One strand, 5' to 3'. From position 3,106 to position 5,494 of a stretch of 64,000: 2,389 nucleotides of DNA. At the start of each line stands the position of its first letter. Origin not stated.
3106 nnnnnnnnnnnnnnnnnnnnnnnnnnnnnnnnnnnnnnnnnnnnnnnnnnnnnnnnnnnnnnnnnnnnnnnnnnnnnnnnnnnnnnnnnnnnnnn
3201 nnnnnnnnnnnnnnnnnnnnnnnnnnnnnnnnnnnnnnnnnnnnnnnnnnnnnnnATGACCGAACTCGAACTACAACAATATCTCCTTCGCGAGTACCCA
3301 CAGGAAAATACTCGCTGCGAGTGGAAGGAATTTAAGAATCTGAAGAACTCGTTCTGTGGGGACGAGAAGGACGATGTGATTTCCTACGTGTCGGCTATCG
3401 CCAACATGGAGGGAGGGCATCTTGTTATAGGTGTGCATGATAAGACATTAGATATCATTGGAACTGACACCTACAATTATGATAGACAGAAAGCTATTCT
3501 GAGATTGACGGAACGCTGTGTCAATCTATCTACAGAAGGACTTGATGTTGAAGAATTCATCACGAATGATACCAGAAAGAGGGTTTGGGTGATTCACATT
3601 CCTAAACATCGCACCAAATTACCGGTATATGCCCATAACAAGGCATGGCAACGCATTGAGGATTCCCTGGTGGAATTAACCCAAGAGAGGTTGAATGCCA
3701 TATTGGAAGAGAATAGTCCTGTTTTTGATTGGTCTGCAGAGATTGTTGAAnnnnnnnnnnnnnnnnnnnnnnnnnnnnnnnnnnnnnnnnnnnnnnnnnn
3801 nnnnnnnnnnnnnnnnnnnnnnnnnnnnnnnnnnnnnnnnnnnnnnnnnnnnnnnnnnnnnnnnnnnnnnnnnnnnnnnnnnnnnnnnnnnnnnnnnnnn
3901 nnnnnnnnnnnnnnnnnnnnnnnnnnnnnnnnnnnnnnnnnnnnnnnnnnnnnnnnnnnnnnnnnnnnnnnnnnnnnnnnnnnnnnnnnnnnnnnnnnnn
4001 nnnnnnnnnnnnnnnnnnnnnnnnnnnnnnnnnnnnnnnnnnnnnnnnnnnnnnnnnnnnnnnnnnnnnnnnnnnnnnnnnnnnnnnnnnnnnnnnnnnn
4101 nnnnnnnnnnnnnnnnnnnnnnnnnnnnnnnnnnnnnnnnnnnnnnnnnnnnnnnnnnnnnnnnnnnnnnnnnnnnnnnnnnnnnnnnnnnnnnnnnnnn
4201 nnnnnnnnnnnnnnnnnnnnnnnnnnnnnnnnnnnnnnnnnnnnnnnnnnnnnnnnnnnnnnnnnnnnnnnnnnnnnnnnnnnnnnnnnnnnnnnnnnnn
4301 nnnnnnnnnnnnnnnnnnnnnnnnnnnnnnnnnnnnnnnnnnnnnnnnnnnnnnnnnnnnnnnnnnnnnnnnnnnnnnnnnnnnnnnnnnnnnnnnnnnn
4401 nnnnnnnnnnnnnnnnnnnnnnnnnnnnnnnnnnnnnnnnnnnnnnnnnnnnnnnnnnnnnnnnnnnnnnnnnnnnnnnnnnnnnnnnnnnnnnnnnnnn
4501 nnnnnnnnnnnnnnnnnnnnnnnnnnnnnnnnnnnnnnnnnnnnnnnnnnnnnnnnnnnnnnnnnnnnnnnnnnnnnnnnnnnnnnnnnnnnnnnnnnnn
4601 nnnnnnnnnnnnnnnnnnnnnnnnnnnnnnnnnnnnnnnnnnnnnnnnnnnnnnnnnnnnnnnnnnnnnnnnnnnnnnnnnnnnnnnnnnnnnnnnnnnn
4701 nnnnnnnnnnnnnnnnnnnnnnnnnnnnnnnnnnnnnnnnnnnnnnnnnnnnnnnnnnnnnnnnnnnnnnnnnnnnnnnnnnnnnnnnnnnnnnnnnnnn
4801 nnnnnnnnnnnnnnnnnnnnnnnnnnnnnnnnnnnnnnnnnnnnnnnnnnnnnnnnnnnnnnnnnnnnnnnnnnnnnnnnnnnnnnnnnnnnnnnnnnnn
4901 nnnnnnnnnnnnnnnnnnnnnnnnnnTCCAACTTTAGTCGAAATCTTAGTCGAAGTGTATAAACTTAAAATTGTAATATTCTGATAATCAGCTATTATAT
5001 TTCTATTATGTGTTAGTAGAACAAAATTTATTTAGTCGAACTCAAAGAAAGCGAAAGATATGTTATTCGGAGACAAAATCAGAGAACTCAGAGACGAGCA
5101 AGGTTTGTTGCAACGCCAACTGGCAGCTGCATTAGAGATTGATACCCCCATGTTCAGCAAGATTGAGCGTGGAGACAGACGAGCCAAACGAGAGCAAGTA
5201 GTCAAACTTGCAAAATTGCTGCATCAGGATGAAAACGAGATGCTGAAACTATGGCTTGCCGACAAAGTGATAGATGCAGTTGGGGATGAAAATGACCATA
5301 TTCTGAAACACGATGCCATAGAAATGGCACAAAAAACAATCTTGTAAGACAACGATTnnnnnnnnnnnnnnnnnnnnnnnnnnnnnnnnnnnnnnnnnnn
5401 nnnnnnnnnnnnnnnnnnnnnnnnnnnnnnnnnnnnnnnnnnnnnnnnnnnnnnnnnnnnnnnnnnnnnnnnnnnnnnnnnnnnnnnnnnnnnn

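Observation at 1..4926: Translationally coupled trio: acidic-tail protein, SF1 helicase-PIN fusion and AlbA_2/HATPase_c_4 protein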

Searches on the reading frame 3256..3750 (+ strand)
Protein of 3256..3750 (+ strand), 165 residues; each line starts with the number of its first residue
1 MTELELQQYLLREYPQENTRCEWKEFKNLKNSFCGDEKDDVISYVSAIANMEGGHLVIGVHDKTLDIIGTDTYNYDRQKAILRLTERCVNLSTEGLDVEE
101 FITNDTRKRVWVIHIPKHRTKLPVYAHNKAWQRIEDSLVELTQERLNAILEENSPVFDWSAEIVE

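Call 88: search_solved_structures(query=window:3256-3750:+, max_evalue=0.1, show_alignments=3)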
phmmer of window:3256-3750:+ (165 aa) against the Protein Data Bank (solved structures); distinct sequences matched with E-value up to 0.1: 12.
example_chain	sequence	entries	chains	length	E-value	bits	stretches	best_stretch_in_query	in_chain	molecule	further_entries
7cux_A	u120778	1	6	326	6.7e-05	26.3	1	8-77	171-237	Schlafen family member 5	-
7q3z_B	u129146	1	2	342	7.4e-05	26.2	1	8-77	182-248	Schlafen family member 5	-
6rr9_A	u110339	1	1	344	7.5e-05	26.2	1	8-77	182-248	Schlafen family member 5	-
7ppj_A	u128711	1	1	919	0.00032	24.1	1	8-77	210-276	Schlafen family member 5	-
5yd0_A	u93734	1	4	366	0.00053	23.4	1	17-80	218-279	Schlafen 8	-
9nyy_A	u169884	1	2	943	0.00053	23.4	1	17-73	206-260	Protein SLFN14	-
9jr9_A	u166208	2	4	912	0.002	21.5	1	36-73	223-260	Protein SLFN14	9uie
7zel_A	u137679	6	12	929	0.003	20.9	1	19-79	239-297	Schlafen family member 11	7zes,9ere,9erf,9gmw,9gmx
9erd_A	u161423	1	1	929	0.003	20.9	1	19-79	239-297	Schlafen family member 11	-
9jn9_A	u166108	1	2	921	0.0033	20.8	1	38-73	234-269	Protein SLFN14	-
7zep_A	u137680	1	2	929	0.0051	20.2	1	22-79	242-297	Schlafen family member 11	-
7fex_A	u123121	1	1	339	0.033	17.6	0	20-73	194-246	SLFN11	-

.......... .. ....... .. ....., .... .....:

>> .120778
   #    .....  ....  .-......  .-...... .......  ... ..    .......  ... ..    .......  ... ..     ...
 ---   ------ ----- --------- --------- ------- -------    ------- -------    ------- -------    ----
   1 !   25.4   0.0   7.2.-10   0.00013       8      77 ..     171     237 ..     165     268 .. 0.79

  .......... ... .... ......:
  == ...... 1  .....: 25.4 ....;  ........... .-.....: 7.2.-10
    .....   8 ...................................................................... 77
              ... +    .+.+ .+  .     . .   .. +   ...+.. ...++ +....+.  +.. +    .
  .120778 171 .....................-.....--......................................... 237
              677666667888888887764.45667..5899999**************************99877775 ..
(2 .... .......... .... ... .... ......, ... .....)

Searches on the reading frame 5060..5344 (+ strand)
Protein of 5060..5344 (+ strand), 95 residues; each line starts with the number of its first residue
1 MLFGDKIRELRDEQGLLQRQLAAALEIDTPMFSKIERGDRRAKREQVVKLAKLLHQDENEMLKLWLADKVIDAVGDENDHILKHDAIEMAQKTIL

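Call 7: search_protein_families(library=pfam, proteins=[window:5060-5344:+], max_evalue=0.01)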
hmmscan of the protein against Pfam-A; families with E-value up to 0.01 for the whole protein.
window:5060-5344:+ (95 aa): 4 families
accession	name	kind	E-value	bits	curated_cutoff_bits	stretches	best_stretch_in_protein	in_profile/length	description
PF13560.12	HTH_31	-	5.1e-11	43.2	27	1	3-61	2-61/64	Helix-turn-helix domain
PF01381.28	HTH_3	-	2.3e-09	37.6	23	1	7-54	1-48/55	Helix-turn-helix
PF12844.13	HTH_19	-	1.3e-05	25.5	30.2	1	4-63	1-60/64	Helix-turn-helix domain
PF13744.12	HTH_37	-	6.1e-05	23.2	27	1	6-39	22-55/80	Helix-turn-helix domain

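Call 8: search_protein_families(library=padloc, proteins=[window:5060-5344:+], max_evalue=0.01)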
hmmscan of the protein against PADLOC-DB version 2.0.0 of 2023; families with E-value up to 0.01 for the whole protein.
window:5060-5344:+ (95 aa): 14 families
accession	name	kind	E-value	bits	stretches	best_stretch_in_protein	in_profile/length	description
PDLC04142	capH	-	6.1e-08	31.7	1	1-61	5-60/103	capH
PDLC03665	Control_protein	-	7.7e-08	30.5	1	1-59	7-66/77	control protein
PDLC02926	HTH_VI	-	1.7e-07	29.4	1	3-55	2-54/92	-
PDLC03664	Control_protein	-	1.6e-06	26.5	1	3-60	14-71/74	control protein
PDLC03953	RmrA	-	6.9e-06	23.5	1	3-53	6-56/373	-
PDLC04775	PDC-M69A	-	2e-05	23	1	3-63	8-68/113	-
PDLC03951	RmrA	-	0.00028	18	1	5-63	11-69/400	-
PDLC03947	RmrA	-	0.00041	17.3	1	2-54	11-63/383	-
PDLC03949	RmrA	-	0.00052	17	1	6-57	6-57/363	-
PDLC03952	RmrA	-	0.00057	16.8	1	2-56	22-76/395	-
PDLC03954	RmrA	-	0.00087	16.3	1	4-58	12-66/380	-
PDLC03948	RmrA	-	0.0011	15.9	1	4-57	10-63/397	-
PDLC03666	Control_protein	-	0.0021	16.5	1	3-66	7-70/77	control protein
PDLC00381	SduA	-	0.0062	13.8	1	22-94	82-152/342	DUF4263 domain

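Call 9: search_protein_families(library=ncbifam, proteins=[window:5060-5344:+], max_evalue=0.01)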
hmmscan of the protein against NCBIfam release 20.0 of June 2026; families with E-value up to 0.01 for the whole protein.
window:5060-5344:+ (95 aa): 8 families
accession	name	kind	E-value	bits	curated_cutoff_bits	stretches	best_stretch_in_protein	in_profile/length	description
NF041951.1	phage_RstR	subfamily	1.9e-08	34.5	80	1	1-56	1-56/108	RstR family transcriptional repressor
TIGR03070.1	couple_hipB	subfamily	5.7e-07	29.4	71.65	1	3-54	3-54/58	type II toxin-antitoxin system Y4mF family antitoxin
TIGR03830.1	CxxCG_CxxCG_HTH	subfamily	1.3e-06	28.3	61.8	1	3-63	66-125/127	type II TA system antitoxin MqsA family protein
TIGR00270.2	TIGR00270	equivalog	7.3e-05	22.6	110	1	3-54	76-127/159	multiprotein bridging factor aMBF1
NF007257.0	PRK09706.1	subfamily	0.00088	19.1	101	1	3-55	6-58/135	transcriptional repressor DicA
NF038139.1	Reg_Aceta_RamB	equivalog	0.00099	17.9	700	1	3-55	3-55/465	acetate metabolism transcriptional regulator RamB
NF058600.1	TransRegSco1979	equivalog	0.002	17.2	350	1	1-60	7-66/280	Sco1979 family transcriptional regulator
NF047948.1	male_kill_WMK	equivalog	0.0065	16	300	1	4-63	164-223/300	WO male-killing family protein Wmk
